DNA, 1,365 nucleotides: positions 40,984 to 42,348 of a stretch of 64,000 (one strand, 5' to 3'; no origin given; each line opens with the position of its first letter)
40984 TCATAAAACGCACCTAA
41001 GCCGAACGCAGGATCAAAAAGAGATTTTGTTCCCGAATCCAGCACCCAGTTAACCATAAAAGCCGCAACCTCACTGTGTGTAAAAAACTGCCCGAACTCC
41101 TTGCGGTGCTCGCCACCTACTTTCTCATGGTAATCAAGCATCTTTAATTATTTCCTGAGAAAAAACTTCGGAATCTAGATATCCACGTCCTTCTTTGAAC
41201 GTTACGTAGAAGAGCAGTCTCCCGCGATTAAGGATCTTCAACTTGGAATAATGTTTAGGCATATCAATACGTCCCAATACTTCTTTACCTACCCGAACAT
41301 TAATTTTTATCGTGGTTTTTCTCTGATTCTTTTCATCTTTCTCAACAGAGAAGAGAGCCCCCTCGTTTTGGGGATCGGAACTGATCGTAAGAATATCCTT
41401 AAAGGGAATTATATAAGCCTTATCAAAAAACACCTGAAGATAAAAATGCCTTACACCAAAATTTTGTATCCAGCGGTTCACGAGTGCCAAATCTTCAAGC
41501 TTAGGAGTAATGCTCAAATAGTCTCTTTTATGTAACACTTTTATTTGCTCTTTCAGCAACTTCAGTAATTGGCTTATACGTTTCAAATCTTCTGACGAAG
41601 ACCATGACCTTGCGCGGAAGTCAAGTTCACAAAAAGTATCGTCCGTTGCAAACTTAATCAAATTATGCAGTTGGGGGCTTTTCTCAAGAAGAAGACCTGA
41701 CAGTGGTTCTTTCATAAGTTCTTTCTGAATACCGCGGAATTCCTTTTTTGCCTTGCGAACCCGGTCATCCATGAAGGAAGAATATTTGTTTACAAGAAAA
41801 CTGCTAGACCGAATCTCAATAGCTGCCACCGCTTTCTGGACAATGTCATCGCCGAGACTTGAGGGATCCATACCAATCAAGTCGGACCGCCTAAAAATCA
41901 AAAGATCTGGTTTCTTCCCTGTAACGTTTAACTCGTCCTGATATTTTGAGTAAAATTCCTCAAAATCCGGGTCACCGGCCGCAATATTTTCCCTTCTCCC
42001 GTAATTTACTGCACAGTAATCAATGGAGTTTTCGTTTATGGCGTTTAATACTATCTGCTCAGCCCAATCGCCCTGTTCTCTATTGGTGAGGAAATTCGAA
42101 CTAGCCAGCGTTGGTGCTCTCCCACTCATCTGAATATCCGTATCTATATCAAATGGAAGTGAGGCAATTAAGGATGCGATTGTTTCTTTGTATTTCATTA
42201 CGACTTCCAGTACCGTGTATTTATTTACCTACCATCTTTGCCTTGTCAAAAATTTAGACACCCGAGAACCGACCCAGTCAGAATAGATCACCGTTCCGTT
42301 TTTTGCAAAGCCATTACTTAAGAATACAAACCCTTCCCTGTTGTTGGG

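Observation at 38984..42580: Low-GC restriction-modification island plus Phd-like gene, bounded by ~50-bp direct repeats, inserted between the divergent ABC-F and GNAT genes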

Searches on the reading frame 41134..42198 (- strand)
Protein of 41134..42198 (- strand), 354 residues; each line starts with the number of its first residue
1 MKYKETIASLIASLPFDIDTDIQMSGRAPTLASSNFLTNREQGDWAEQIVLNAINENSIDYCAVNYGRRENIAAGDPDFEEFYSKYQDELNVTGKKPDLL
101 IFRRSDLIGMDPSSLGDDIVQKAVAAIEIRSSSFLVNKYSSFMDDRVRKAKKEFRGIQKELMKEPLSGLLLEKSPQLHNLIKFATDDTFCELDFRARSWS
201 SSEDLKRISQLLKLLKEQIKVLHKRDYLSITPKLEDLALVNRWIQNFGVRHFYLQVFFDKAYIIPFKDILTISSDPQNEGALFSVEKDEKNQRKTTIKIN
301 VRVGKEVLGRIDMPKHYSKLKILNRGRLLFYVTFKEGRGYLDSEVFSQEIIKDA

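Call 6: search_protein_families(library=pfam, proteins=[window:41134-42198:-], max_evalue=0.01)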
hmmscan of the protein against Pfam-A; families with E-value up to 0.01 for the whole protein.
window:41134-42198:- (354 aa): 1 family
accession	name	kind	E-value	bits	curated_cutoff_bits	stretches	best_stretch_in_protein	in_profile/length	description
PF09545.15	RE_AccI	-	1.2e-105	354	22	1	1-345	1-354/366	AccI restriction endonuclease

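Call 16: find_homologous_proteins(query=window:41134-42198:-)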
Query window:41134-42198:- (354 aa): 2261 proteins with E <= 0.001 among 6942 candidates; the best 120 are listed.
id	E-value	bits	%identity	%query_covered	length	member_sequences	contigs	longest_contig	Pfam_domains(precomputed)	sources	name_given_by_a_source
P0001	2.8e-230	781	100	100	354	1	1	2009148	PF09545.16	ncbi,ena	-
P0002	4.2e-204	695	86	100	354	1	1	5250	PF09545.16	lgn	-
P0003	3.2e-171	587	75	100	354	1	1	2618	PF09545.16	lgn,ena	-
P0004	1.3e-170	585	74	99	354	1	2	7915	PF09545.16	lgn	-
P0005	9.7e-170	582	75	99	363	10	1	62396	PF09545.16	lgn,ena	-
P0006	3.3e-168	577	74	99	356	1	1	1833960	PF09545.16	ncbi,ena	-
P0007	1.1e-165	569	72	99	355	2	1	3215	PF09545.16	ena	-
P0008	1.4e-165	569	73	100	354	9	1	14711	PF09545.16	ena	-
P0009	3.4e-165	567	73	99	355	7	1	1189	PF09545.16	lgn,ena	-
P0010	5.4e-165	567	73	99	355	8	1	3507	PF09545.16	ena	-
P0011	5.6e-165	567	73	99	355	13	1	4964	PF09545.16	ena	-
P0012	6.4e-165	566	72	99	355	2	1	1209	PF09545.16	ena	-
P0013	1.2e-164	565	74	99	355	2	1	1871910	PF09545.16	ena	-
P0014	7.3e-163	560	71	99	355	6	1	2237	PF09545.16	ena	-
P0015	2.6e-162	558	71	99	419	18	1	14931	PF09545.16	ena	-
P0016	1.0e-160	553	72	99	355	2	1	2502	PF09545.16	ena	-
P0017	4.6e-160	550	69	99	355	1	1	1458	PF09545.16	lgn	-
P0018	8.1e-160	550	68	99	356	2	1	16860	PF09545.16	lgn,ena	-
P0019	8.2e-160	550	71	99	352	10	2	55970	PF09545.16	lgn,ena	-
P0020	1.3e-159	549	69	100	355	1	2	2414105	PF09545.16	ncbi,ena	-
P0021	2.3e-159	548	70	99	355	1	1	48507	PF09545.16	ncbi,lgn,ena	-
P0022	1.1e-157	543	70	99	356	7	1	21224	PF09545.16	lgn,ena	-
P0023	1.9e-157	542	70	100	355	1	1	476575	PF09545.16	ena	-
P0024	3.1e-157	541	69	99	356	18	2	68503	PF09545.16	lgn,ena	-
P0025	1.8e-156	539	70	99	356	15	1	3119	PF09545.16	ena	-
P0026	3.2e-156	538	69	99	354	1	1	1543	PF09545.16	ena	-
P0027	1.6e-155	535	69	99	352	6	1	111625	PF09545.16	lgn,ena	-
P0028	2.2e-155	535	68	99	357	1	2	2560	PF09545.16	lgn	-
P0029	2.6e-155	535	69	99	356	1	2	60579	PF09545.16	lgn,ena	-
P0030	1.7e-154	532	68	99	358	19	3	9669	PF09545.16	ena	-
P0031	2.4e-154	532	67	99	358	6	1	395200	PF09545.16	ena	-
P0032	7.8e-154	530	67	99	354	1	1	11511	PF09545.16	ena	-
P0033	1.3e-153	529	67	98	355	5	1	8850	PF09545.16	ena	-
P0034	2.2e-151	522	66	99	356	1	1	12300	PF09545.16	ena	-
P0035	4.1e-151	521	68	99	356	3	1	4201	PF09545.16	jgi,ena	-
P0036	1.2e-150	519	66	99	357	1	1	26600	PF09545.16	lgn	-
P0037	5.1e-150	517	66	99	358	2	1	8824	PF09545.16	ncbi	-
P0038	5.3e-150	517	66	99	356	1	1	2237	PF09545.16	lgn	-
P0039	2.0e-149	515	66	99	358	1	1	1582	PF09545.16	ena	-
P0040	2.7e-149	515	66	99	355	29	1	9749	PF09545.16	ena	-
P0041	2.9e-149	515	66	99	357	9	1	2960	PF09545.16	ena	-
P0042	4.3e-149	514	66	99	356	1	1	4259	PF09545.16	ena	-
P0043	5.4e-149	514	71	94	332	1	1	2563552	PF09545.16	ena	-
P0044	5.5e-149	514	65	100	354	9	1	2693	PF09545.16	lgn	-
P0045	9.4e-149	513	65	99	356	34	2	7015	PF09545.16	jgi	jgi:type II restriction enzyme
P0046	1.3e-148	513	65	99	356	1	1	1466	PF09545.16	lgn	-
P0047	1.5e-148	513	66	99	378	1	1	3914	PF09545.16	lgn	-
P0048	1.5e-148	513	65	99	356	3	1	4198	PF09545.16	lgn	-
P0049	1.8e-148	512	66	99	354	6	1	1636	PF09545.16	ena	-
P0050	1.9e-148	512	65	99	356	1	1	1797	PF09545.16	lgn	-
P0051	2.4e-148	512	66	99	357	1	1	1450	PF09545.16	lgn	-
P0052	3.0e-148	512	67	99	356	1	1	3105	PF09545.16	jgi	jgi:type II restriction enzyme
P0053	3.0e-148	512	64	99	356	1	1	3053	PF09545.16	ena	-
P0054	5.6e-148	511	65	100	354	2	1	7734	PF09545.16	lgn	-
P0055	6.3e-148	510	66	99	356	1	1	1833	PF09545.16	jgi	jgi:type II restriction enzyme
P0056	7.2e-148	510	64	99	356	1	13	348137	PF09545.16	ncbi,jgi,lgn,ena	ncbi:MAG: AccI family restriction endonuclease [Sedimentisphaerales bacterium]|jgi:type II restricti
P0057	8.3e-148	510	64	100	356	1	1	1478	PF09545.16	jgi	jgi:hypothetical protein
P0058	9.3e-148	510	65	99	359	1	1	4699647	PF09545.16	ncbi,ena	-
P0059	1.5e-147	509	66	99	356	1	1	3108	PF09545.16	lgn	-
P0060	1.7e-147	509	65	99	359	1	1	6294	PF09545.16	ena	-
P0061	2.7e-147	508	64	100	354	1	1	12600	PF09545.16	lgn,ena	-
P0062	3.5e-147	508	66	99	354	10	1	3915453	PF09545.16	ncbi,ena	-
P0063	3.8e-147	508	65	99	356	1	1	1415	PF09545.16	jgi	jgi:type II restriction enzyme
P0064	3.9e-147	508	66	99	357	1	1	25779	PF09545.16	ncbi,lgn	-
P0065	4.8e-147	508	65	99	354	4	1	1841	PF09545.16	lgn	-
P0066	6.4e-147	507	66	99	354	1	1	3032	PF09545.16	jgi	-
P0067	7.5e-147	507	64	99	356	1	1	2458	PF09545.16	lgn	-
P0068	8.4e-147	507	69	93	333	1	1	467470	PF09545.16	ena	-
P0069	8.4e-147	507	66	99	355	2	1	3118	PF09545.16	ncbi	-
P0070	1.2e-146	506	63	99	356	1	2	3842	PF09545.16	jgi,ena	-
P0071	1.6e-146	506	64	99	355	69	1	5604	PF09545.16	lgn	-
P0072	2.5e-146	505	65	99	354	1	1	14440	PF09545.16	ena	-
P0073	3.4e-146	505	66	99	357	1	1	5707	PF09545.16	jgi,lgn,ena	-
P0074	5.3e-146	504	65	100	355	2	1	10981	PF09545.16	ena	-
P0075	8.2e-146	504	65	99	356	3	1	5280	PF09545.16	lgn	-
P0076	1.2e-145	503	65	99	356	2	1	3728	PF09545.16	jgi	jgi:type II restriction enzyme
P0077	1.9e-145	502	64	99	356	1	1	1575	PF09545.16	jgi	jgi:hypothetical protein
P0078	2.3e-145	502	66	99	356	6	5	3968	PF09545.16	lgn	-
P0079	3.6e-145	501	65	99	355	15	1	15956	PF09545.16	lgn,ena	-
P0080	4.9e-145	501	65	99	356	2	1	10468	PF09545.16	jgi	-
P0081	7.0e-145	500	63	100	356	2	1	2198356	PF09545.16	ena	-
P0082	9.2e-145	500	63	99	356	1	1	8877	PF09545.16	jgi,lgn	jgi:vacuolar-type H+-ATPase subunit E/Vma4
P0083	1.3e-144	500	66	99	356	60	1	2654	PF09545.16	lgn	-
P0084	1.3e-144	500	66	99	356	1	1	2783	PF09545.16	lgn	-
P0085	1.5e-144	499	63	99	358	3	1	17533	PF09545.16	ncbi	-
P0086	2.0e-144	499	65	99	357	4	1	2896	PF09545.16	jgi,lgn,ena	-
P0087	2.7e-144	499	65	99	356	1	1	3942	PF09545.16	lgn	-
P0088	2.7e-144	499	65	99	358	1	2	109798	PF09545.16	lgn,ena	-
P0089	3.0e-144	498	63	99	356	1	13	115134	PF09545.16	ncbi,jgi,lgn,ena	jgi:type II restriction enzyme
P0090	3.0e-144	498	64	99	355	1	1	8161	PF09545.16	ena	-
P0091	7.7e-144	497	64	99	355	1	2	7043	PF09545.16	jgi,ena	-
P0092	8.3e-144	497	64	99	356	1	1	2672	PF09545.16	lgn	-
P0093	1.2e-143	496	65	99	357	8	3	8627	PF09545.16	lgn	-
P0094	1.3e-143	496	66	99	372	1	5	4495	PF09545.16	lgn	-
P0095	1.4e-143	496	65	99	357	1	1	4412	PF09545.16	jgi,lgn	-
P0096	1.6e-143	496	65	99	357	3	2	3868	PF09545.16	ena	-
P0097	2.1e-143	496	63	100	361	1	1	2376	PF09545.16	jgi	jgi:hypothetical protein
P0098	2.4e-143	495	62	99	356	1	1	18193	PF09545.16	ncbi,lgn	-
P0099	2.5e-143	495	64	99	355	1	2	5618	PF09545.16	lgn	-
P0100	2.8e-143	495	70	92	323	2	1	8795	PF09545.16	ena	-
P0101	5.2e-143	494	62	99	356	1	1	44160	PF09545.16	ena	-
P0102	5.5e-143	494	64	99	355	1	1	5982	PF09545.16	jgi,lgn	jgi:type II restriction enzyme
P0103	6.3e-143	494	65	99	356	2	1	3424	PF09545.16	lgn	-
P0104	6.7e-143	494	62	100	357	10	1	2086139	PF09545.16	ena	-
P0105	7.0e-143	494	64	99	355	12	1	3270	PF09545.16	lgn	-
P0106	7.8e-143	494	65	99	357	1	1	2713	PF09545.16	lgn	-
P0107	8.1e-143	494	64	99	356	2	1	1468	PF09545.16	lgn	-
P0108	8.2e-143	494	62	100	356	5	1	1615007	PF09545.16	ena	-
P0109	9.2e-143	494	64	99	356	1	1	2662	PF09545.16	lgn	-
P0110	1.1e-142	493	64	99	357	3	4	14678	PF09545.16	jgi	jgi:type II restriction enzyme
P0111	1.2e-142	493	64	99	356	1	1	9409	PF09545.16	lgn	-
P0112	1.2e-142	493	65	99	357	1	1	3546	PF09545.16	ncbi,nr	ncbi:MAG: AccI family restriction endonuclease [Snowella sp.]|nr:AccI family restriction endonucleas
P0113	1.2e-142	493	65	99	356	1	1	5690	PF09545.16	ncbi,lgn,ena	-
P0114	1.5e-142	493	64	99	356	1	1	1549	PF09545.16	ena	-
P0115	2.4e-142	492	64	99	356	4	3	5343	PF09545.16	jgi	jgi:type II restriction enzyme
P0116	3.2e-142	492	64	99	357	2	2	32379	PF09545.16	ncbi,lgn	-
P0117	3.2e-142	492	65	99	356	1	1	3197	PF09545.16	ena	-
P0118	3.9e-142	491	63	99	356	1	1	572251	PF09545.16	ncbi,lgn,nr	ncbi:MAG: AccI family restriction endonuclease [Kiritimatiellaceae bacterium]|nr:AccI family restric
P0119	4.6e-142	491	62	99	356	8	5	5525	PF09545.16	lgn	-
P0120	4.9e-142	491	63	96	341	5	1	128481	PF09545.16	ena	-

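Call 17: find_encoding_contigs(protein=P0002, flank=10000, max_places=3)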
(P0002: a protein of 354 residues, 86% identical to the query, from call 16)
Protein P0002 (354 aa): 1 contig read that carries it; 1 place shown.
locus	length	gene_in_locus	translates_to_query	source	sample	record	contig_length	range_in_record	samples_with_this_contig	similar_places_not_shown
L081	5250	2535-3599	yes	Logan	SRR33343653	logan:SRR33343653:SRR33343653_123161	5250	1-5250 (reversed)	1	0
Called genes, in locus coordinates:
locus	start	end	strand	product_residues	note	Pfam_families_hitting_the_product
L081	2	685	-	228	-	?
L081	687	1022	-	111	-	PF02617:ClpS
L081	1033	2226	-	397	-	PF04339:FemAB_like, PF13480:Acetyltransf_6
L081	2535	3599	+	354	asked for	PF09545:RE_AccI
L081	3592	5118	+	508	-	PF07669:Eco57I, PF02384:N6_Mtase, PF22837:M_Eco57I_C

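Call 18: find_encoding_contigs(protein=P0006, flank=8000, max_places=3)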
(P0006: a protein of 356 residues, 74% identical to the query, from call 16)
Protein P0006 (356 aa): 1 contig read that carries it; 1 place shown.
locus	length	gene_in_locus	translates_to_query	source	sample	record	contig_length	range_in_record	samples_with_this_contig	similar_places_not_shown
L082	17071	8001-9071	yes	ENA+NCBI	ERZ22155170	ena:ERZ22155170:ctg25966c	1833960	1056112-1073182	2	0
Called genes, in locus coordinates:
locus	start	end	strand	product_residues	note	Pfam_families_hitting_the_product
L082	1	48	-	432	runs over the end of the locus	PF01595:CNNM, PF00571:CBS (weak), PF03471:CorC_HlyC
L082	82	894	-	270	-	PF01578:Cytochrom_C_asm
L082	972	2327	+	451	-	PF02881:SRP54_N, PF06414:Zeta_toxin (faint), PF13401:AAA_22, PF00448:SRP54, PF01656:CbiA, PF02978:SRP_SPB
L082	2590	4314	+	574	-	PF03235:GmrSD_N, PF07510:GmrSD_C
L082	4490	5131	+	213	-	-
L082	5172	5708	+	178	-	PF01782:RimM, PF05239:PRC, PF24986:PRC_RimM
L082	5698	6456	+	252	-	PF01746:tRNA_m1G_MT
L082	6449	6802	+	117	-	PF01245:Ribosomal_L19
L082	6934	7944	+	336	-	PF04055:Radical_SAM, PF06463:Mob_synth_C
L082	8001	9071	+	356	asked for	PF09545:RE_AccI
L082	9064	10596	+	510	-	PF02384:N6_Mtase (faint), PF07669:Eco57I, PF22837:M_Eco57I_C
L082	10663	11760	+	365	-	PF13565:HTH_32 (weak), PF00665:rve, PF13683:rve_3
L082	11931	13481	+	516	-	PF00682:HMGL-like, PF22617:HCS_D2, PF08502:LeuA_dimer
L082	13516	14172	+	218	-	PF03167:UDG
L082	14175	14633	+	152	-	PF00583:Acetyltransf_1, PF13673:Acetyltransf_10, PF13508:Acetyltransf_7, PF08445:FR47 (weak)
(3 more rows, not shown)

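Call 19: find_encoding_contigs(protein=P0013, flank=8000, max_places=3)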
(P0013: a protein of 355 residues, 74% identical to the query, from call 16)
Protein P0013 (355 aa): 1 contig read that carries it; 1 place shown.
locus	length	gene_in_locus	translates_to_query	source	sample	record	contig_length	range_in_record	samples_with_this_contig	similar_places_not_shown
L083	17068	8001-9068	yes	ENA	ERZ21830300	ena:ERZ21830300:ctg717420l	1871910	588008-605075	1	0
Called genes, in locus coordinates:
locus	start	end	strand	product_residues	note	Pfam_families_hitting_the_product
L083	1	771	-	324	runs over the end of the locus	PF04168:Alpha-E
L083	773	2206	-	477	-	PF04174:CP_ATPgrasp_1, PF14403:CP_ATPgrasp_2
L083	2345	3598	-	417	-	PF02746:MR_MLE_N (faint), PF13378:MR_MLE_C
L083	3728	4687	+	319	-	PF00701:DHDPS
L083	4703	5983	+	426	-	PF01408:GFO_IDH_MocA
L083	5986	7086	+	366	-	PF14583:Pectate_lyase22, PF26549:Tricorn_N (faint), PF07676:PD40 (faint)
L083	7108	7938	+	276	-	PF01555:N6_N4_Mtase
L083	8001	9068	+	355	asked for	PF09545:RE_AccI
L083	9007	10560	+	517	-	PF02384:N6_Mtase, PF07669:Eco57I, PF22837:M_Eco57I_C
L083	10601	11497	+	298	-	PF04909:Amidohydro_2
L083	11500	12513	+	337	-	PF00248:Aldo_ket_red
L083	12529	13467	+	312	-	PF01063:Aminotran_4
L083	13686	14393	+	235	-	PF01909:NTP_transf_2, PF18765:Polbeta, PF01934:HepT-like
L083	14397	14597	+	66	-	-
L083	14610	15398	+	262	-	PF05721:PhyH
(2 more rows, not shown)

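Call 26: find_encoding_contigs(protein=P0005, flank=6000, max_places=3)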
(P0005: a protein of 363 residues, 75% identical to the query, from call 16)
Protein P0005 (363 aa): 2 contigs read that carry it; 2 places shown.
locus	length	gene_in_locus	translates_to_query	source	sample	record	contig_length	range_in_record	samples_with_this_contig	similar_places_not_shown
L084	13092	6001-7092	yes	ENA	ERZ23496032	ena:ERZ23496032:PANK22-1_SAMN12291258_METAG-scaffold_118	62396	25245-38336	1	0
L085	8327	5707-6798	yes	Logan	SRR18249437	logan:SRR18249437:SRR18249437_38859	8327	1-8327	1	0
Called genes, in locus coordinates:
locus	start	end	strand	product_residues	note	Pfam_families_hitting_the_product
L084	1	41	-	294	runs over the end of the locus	PF08379:Bact_transglu_N, PF01841:Transglut_core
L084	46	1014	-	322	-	PF04168:Alpha-E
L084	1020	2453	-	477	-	PF04174:CP_ATPgrasp_1, PF14403:CP_ATPgrasp_2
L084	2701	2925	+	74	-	-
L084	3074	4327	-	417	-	PF02746:MR_MLE_N (faint), PF13378:MR_MLE_C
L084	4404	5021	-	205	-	PF01936:NYN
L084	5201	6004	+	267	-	PF01555:N6_N4_Mtase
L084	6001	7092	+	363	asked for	PF09545:RE_AccI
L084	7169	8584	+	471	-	PF07669:Eco57I, PF22837:M_Eco57I_C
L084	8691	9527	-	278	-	PF13560:HTH_31 (weak), PF01381:HTH_3 (weak), PF23023:Anti-Pycsar_Apyc1 (weak), PF00753:Lactamase_B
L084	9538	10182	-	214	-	-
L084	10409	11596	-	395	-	PF02515:CoA_transf_3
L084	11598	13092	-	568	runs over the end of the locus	PF10509:GalKase_gal_bdg (weak), PF00288:GHMP_kinases_N (weak)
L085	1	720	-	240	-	?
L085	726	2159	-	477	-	PF04174:CP_ATPgrasp_1, PF14403:CP_ATPgrasp_2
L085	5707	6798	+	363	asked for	PF09545:RE_AccI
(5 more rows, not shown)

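Call 27: find_encoding_contigs(protein=P0004, flank=6000, max_places=3)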
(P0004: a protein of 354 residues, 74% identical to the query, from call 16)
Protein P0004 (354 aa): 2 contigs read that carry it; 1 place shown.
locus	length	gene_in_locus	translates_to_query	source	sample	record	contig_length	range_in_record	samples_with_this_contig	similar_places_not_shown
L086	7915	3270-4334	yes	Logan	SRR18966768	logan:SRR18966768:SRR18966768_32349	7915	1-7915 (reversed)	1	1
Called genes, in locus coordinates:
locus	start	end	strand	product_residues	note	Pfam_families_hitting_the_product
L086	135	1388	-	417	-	PF02746:MR_MLE_N (faint), PF13378:MR_MLE_C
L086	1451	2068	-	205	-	PF01936:NYN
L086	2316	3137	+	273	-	PF01555:N6_N4_Mtase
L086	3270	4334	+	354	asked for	PF09545:RE_AccI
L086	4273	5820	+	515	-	PF02384:N6_Mtase, PF07669:Eco57I, PF22837:M_Eco57I_C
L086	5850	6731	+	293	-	PF04909:Amidohydro_2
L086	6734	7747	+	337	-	PF00248:Aldo_ket_red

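Call 28: find_encoding_contigs(protein=P0001, flank=3000, max_places=3)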
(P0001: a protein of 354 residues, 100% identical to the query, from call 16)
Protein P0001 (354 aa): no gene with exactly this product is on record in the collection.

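Call 31: search_protein_families(library=ncbifam, proteins=[window:41134-42198:-], max_evalue=0.001)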
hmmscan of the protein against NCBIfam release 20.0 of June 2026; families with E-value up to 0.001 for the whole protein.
window:41134-42198:- (354 aa): 0 families

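Call 47: search_solved_structures(query=window:41134-42198:-, max_evalue=1)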
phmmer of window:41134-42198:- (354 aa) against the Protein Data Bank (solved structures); distinct sequences matched with E-value up to 1: 0.

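Call 59: predict_structure(alignment_id=A6)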
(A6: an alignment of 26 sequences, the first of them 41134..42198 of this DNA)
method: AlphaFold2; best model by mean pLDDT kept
length: 354 residues; sequences in the alignment: 26
mean_pLDDT: 83.5   pTM: 0.78
mean pLDDT of the five models: 83.5, 54.2, 52.2, 49.3, 49.2
residues with pLDDT >= 90: 138; 70-90: 160; 50-70: 51; < 50: 5
segments of 3 or more residues with pLDDT < 50: 34-38
pLDDT, mean of each block of 10 residues (from residue 1): 90 89 80 52 85 91 83 75 90 93 87 78 93 82 87 93 96 92 82 76 92 90 71 91 95 91 94 86 74 75 86 74 61 72 84 73
secondary structure, 60 per line:
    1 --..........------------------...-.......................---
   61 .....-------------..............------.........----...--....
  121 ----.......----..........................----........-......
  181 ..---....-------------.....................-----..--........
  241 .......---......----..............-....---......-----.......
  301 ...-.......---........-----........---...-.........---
elements in order: H3-12 H35-57 E61-65 H79-92 E99-103 H104-107 H117-120 E125-131 H136-161 H166-173 H175-182 H186-189 H203-223 H234-247 E251-256 E261-265 H266-274 E283-288 E294-300 E305-311 E315-322 E328-335 E339-341 H343-351
